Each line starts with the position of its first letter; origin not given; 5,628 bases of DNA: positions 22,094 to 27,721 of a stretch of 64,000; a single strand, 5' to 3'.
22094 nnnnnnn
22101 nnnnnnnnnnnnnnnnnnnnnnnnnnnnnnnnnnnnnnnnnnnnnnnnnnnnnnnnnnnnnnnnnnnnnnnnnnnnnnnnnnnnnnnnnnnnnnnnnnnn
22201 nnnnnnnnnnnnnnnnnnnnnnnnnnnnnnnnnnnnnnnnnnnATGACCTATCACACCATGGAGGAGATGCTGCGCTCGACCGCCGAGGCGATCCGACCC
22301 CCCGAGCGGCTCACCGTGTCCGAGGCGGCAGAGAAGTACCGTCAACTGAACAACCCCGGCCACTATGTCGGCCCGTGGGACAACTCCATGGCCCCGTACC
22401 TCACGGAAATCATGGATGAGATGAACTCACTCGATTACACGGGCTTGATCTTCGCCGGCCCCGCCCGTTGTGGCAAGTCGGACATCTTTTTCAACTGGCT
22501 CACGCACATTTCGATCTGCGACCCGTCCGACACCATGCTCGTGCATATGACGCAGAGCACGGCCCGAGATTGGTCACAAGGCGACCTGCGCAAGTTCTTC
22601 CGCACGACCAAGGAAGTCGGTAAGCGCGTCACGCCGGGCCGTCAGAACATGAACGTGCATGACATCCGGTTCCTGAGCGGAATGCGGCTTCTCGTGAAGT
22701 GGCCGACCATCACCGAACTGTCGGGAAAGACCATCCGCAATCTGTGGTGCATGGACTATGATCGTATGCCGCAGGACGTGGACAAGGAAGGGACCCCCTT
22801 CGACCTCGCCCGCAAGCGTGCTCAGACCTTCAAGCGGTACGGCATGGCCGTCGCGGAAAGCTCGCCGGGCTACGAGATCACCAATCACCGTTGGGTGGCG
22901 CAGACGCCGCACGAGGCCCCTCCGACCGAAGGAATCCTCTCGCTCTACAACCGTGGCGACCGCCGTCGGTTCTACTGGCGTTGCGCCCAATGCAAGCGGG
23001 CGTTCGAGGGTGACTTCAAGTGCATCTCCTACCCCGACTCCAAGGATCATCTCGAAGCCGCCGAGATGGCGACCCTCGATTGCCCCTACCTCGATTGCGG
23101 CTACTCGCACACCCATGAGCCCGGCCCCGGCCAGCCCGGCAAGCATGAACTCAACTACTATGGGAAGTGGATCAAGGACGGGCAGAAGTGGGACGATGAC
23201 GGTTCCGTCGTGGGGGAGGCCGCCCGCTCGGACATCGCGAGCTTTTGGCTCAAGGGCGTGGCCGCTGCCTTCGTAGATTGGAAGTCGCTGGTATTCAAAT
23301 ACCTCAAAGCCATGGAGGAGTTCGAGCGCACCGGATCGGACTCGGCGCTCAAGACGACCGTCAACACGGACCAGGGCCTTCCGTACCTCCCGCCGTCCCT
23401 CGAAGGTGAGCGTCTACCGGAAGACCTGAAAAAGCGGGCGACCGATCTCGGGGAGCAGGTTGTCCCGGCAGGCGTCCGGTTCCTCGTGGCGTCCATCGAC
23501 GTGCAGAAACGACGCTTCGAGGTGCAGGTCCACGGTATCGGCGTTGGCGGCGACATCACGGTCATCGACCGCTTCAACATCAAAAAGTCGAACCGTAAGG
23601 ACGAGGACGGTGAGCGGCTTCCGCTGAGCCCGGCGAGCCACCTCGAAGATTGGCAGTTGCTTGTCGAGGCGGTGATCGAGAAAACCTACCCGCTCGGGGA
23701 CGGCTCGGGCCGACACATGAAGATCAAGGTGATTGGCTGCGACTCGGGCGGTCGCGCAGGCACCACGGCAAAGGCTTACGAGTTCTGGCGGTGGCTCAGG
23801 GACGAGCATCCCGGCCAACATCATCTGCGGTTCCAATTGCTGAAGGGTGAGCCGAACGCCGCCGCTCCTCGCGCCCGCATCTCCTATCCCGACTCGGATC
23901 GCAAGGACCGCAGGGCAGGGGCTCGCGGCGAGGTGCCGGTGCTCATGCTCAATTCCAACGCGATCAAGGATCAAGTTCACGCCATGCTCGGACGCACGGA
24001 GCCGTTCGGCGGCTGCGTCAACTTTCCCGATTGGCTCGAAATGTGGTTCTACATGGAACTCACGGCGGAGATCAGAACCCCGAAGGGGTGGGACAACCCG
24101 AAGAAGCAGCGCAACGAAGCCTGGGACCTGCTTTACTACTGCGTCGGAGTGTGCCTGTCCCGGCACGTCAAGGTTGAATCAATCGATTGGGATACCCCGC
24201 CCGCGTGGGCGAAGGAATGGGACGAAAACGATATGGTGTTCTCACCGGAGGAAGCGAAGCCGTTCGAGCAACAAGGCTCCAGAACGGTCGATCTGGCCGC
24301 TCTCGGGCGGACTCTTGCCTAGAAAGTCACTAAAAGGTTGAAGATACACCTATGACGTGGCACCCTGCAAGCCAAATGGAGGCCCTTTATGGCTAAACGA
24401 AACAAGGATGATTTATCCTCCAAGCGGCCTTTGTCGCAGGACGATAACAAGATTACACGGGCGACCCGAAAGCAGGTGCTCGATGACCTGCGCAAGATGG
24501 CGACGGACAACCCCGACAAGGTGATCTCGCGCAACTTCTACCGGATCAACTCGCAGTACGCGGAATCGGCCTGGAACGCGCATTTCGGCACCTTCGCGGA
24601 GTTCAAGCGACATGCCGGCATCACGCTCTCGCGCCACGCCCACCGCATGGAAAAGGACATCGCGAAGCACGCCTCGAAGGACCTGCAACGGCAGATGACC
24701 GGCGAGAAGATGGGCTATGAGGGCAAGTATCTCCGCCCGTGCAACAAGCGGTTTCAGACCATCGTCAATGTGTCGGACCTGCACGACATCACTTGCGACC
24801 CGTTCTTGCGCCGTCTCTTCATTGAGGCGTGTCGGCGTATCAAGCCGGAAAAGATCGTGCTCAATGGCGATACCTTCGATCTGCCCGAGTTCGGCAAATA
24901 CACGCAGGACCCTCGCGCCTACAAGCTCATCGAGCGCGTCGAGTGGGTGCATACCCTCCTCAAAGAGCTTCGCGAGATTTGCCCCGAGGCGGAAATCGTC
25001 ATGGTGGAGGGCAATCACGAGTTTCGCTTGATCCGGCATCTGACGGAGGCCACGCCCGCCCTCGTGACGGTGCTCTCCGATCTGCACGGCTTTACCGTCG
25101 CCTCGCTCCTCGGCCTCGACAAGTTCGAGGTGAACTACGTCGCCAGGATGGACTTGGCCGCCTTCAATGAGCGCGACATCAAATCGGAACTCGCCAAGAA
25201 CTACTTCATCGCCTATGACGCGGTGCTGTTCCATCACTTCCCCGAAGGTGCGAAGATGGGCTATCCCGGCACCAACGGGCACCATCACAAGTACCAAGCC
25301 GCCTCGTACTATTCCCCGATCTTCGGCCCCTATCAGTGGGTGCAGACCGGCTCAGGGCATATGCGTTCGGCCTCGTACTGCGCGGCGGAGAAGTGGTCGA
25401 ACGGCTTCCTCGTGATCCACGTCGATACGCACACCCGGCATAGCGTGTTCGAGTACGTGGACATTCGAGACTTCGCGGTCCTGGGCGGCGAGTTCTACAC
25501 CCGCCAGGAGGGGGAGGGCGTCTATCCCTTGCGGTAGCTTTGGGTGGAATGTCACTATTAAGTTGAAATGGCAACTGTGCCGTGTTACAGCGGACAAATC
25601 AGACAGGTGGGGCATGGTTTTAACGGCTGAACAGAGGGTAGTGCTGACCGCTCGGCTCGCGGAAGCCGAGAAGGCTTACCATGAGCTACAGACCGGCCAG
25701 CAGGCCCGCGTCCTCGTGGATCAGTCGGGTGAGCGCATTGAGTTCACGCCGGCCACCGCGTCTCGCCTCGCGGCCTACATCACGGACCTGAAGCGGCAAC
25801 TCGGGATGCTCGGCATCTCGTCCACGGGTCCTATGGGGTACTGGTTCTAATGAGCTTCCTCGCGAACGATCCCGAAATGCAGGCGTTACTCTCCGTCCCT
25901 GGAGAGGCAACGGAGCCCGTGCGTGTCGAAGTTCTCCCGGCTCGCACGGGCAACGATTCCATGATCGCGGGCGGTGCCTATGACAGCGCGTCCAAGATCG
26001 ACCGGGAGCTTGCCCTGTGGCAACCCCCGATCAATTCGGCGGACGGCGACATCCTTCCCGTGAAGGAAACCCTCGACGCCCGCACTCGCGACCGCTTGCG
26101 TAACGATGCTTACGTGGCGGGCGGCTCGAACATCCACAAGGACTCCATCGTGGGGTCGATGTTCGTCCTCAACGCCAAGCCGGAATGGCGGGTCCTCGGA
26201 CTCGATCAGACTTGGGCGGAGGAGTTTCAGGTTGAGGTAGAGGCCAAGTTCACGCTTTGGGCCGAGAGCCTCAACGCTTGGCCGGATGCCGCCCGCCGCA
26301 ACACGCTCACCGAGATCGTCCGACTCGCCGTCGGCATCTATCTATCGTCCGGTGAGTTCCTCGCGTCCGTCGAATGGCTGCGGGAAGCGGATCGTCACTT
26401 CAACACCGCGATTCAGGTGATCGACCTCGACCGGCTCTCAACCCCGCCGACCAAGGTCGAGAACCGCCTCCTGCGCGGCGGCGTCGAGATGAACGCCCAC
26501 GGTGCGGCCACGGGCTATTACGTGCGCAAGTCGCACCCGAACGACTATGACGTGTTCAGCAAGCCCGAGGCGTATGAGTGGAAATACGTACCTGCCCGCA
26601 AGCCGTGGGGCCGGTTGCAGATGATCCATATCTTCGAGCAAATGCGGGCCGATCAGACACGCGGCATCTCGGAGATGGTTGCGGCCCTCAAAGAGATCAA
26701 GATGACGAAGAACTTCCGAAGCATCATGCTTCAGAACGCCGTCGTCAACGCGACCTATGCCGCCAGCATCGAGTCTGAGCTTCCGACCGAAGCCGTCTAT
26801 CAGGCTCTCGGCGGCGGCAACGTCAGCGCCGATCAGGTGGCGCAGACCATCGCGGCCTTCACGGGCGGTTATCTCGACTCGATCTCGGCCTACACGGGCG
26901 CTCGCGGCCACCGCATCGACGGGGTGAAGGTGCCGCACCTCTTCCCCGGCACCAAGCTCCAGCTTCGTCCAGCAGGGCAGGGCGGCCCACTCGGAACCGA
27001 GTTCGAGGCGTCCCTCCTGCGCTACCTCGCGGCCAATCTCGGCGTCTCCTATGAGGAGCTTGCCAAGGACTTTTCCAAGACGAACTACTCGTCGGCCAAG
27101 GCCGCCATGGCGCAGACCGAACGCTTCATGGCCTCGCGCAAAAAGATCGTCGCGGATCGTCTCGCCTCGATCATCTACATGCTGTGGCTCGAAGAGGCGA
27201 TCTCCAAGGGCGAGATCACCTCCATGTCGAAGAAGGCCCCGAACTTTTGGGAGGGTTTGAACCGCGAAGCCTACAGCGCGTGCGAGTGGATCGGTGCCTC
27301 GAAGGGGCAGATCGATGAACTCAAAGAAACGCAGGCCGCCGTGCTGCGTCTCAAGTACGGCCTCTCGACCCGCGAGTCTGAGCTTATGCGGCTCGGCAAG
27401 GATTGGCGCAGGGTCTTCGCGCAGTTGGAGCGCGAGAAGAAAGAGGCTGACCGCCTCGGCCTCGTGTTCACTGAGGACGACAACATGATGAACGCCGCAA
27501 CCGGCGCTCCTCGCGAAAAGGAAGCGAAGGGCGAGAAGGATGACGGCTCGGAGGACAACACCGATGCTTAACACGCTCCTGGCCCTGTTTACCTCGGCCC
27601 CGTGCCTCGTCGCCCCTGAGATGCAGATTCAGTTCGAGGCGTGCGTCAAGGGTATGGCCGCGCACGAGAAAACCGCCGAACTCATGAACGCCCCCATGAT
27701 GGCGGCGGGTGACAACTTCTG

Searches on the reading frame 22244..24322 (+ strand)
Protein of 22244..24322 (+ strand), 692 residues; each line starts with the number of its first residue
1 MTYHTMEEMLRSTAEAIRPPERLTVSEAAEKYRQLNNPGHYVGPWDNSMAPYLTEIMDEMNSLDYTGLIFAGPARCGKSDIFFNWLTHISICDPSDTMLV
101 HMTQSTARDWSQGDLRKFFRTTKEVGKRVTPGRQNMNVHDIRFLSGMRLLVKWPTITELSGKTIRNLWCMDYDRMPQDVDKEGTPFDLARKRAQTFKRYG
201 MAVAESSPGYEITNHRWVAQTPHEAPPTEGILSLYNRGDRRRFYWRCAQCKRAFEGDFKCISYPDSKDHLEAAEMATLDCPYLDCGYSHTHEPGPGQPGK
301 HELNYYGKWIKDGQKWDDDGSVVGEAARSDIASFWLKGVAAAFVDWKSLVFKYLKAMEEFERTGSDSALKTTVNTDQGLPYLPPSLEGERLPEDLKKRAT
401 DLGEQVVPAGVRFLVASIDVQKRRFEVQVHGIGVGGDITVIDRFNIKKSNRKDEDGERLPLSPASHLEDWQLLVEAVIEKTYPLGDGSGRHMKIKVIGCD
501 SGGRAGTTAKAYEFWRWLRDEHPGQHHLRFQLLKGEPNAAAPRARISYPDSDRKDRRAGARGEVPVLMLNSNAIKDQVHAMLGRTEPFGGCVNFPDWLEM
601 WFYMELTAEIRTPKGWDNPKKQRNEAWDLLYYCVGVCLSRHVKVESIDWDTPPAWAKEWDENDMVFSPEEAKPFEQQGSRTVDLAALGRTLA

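Call 19: search_protein_families(library=phrogs, proteins=[window:22244-24322:+], max_evalue=0.00001)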
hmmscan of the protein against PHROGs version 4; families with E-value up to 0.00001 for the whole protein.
window:22244-24322:+ (692 aa): 7 families
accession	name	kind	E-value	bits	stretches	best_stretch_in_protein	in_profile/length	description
phrog_15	-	head and packaging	5.3e-205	685.3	1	2-675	334-957/1330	terminase large subunit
phrog_15657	-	unknown function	5.6e-38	131.8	1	307-576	5-229/230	-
phrog_12089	-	unknown function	1.4e-28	100.9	1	498-671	4-172/208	-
phrog_23163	-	unknown function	1.2e-23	84.2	1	5-127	6-129/130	-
phrog_33134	-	head and packaging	4.8e-23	82.9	1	270-390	16-128/132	terminase large subunit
phrog_16406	-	unknown function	2.9e-10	40.4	1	306-509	82-258/601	-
phrog_20035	-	unknown function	3.8e-09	37.6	1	6-71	5-70/76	-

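Call 21: search_dna_similar(query=window:22244-24322:+, collection=phages, mode=protein, max_rows=25)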
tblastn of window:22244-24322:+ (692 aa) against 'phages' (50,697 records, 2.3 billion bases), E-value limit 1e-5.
Records with a match: 509; places in all: 511; records where one place covers at least 80% of the query: 414.
Best place of each record, by identity: 60-80% 2; <60% 507.
By first word of the organism name: Salmonella 93; Escherichia 40; Rhodobacter 39; Klebsiella 27; Bacteriophage 24; Aeromonas 24; Proteus 21; Vibrio 20; Ralstonia 20; Pseudomonas 11; and 58 more.
By host as written in the record: - 44; Rhodobacter capsulatus YW1 39; Salmonella enterica subsp. enterica serovar Typhimurium 25; Escherichia coli 21; Ralstonia solanacearum 18; Salmonella enterica 17; Proteus mirabilis 15; Ruegeria pomeroyi DSS-3 10; and 194 more.
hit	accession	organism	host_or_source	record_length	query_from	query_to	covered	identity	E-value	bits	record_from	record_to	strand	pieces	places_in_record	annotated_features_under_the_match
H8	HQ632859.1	Loktanella phage pCB2051-A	Loktanella sp. CB2051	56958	1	692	100%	62.3%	0e+0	880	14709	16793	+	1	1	terminase large subunit | hypothetical protein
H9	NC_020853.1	Loktanella phage pCB2051-A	Loktanella sp. CB2051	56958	1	692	100%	62.3%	0e+0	880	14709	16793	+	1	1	terminase large subunit | terminase small subunit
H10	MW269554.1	Achromobacter phage vB_AchrS_AchV4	-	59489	1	692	100%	58.7%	0e+0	810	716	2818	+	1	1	terminase large subunit | terminase small subunit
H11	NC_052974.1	Achromobacter phage vB_AchrS_AchV4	-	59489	1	692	100%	58.7%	0e+0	810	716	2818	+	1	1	terminase large subunit | terminase small subunit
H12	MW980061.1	Rhizobium phage RHph_X2_30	Sinorhizobium americanum X2_30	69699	2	692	100%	54.9%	0e+0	748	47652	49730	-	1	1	terminase large subunit protein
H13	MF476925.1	Klebsiella phage YMC16/01/N133_KPN_BP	Klebsiella pneumoniae YMC16/01/N133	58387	3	692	100%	54.5%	0e+0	759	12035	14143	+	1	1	putative terminase large subunit | putative terminase small subunit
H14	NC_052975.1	Klebsiella phage YMC16/01/N133_KPN_BP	Klebsiella pneumoniae YMC16/01/N133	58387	3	692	100%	54.5%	0e+0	759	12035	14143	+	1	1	terminase large subunit | terminase small subunit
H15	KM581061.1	Ruegeria phage DSS3-P1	Ruegeria pomeroyi DSS-3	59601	3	692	100%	54.4%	0e+0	756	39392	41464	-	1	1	terminase large subunit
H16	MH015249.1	Ruegeria phage vB_RpoS-V7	Ruegeria pomeroyi DSS-3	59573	3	692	100%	54.4%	0e+0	756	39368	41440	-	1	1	terminase large subunit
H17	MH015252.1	Ruegeria phage vB_RpoS-V18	Ruegeria pomeroyi DSS-3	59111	3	692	100%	54.4%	0e+0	756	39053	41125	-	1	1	terminase large subunit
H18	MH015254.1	Ruegeria phage vB_RpoS-V11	Ruegeria pomeroyi DSS-3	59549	3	692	100%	54.4%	0e+0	756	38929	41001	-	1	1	terminase large subunit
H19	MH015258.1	Ruegeria phage vB_RpoS-V16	Ruegeria pomeroyi DSS-3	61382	3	692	100%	54.4%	0e+0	756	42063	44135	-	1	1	terminase large subunit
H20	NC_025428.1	Ruegeria phage DSS3-P1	Ruegeria pomeroyi DSS-3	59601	3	692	100%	54.4%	0e+0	756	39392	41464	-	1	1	terminase large subunit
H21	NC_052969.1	Ruegeria phage vB_RpoS-V16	Ruegeria pomeroyi DSS-3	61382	3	692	100%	54.4%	0e+0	756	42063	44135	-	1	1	terminase large subunit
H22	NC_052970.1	Ruegeria phage vB_RpoS-V18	Ruegeria pomeroyi DSS-3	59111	3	692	100%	54.4%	0e+0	756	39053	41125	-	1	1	terminase large subunit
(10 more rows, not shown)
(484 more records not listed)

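Call 71: find_related_loci(query=window:22244-24322:+, collection=viral_contigs, flank=200)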
Query window:22244-24322:+ (692 aa) in viral_contigs; peptide patterns used: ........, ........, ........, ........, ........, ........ (x = any residue, [..] = any of these).
6 stretches matched a pattern; 6 encode a relative of the query (tblastn E <= 1e-3); 6 distinct loci.
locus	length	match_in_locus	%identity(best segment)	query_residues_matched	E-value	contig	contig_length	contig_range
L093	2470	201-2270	75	3-691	0e+0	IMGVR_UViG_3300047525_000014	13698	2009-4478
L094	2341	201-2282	62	1-692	0e+0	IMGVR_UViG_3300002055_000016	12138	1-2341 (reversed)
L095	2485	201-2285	62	1-692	0e+0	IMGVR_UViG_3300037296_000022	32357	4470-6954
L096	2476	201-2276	51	2-691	0e+0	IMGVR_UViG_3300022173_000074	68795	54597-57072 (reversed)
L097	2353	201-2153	44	8-667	4e-171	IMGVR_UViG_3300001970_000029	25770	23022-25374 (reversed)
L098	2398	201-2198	41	8-669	2e-155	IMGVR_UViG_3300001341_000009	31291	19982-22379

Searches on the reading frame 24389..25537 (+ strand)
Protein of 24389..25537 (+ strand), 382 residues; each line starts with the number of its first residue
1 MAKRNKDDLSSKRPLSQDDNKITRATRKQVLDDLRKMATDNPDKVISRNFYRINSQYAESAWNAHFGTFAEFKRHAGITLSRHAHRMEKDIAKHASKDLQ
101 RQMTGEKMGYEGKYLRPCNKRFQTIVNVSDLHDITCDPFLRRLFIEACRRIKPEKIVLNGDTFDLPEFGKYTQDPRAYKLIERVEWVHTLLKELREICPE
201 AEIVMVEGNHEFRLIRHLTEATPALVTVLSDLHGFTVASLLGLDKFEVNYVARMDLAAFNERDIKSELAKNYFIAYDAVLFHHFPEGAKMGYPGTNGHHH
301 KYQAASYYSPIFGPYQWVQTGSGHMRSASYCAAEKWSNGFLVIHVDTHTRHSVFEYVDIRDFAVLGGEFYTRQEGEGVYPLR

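Call 19: search_protein_families(library=phrogs, proteins=[window:24389-25537:+], max_evalue=0.00001)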
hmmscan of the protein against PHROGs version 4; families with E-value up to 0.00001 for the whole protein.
window:24389-25537:+ (382 aa): 2 families
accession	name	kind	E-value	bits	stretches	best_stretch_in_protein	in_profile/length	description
phrog_20266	-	other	1.4e-111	374.4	1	3-373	41-447/450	metallo-phosphoesterase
phrog_221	-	other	2e-18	67.7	1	43-254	56-242/367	metallo-phosphoesterase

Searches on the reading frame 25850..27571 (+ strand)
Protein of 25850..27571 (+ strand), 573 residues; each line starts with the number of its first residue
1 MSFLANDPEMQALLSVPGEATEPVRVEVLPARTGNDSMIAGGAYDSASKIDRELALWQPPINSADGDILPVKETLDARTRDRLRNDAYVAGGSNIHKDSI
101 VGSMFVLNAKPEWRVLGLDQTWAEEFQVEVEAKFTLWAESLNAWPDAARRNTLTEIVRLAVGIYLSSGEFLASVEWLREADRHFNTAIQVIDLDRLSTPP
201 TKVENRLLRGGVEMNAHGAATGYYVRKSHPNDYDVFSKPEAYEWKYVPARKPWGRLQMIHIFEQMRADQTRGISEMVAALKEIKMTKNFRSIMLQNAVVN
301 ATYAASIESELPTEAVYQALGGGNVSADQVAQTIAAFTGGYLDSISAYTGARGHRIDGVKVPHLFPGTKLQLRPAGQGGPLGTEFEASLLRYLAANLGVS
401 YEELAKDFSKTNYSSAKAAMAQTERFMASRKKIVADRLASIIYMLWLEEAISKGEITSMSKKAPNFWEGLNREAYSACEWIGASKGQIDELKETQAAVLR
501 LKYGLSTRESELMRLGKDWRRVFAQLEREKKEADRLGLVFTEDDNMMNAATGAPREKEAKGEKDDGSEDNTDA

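Call 18: search_protein_families(library=phrogs, proteins=[window:25850-27571:+], max_evalue=0.00001)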
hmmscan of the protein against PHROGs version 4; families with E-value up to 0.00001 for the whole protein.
window:25850-27571:+ (573 aa): 6 families
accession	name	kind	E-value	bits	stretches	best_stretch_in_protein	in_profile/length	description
phrog_21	-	head and packaging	4.4e-129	433.3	1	26-564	24-529/1362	portal protein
phrog_537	-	head and packaging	1.5e-58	198.7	1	340-563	14-227/233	portal protein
phrog_3993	-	unknown function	6.5e-29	102.3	1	53-212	34-193/195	-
phrog_5862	-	unknown function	3.3e-09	37.7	1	488-538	3-53/81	-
phrog_30178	-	head and packaging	1.2e-08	36.2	1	25-115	20-109/122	portal protein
phrog_27056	-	unknown function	2.7e-06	28.2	1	30-103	7-84/135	-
